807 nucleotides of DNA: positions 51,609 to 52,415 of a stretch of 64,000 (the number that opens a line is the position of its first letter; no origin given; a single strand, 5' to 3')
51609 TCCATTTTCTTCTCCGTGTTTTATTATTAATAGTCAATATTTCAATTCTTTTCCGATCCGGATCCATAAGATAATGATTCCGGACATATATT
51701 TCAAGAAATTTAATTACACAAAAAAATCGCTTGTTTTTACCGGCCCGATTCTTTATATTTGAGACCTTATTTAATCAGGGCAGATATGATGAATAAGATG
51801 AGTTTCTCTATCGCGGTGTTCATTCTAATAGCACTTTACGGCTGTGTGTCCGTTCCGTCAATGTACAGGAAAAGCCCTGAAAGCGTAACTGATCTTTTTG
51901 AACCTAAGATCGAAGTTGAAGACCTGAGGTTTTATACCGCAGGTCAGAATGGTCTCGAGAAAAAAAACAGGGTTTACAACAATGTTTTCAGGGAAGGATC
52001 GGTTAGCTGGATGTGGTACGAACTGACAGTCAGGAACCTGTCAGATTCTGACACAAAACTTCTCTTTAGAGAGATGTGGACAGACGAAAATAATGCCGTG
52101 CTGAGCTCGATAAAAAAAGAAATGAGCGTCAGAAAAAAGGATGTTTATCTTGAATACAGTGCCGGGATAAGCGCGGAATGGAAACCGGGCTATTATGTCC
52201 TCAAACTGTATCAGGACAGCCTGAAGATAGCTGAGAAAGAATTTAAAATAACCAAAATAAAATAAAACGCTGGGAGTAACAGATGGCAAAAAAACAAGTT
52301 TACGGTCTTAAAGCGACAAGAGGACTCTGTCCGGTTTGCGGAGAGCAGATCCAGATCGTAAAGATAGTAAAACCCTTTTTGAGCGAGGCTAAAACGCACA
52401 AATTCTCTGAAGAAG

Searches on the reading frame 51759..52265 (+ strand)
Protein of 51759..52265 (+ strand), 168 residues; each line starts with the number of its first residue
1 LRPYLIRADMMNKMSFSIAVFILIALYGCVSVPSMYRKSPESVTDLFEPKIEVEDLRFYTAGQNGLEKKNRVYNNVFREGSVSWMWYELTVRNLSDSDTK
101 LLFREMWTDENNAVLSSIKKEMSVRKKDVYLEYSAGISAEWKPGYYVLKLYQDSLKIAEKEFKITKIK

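Call 68: search_protein_families(library=pfam, proteins=[window:51759-52265:+], max_evalue=0.001)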
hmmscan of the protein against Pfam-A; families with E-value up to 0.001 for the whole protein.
window:51759-52265:+ (168 aa): 0 families
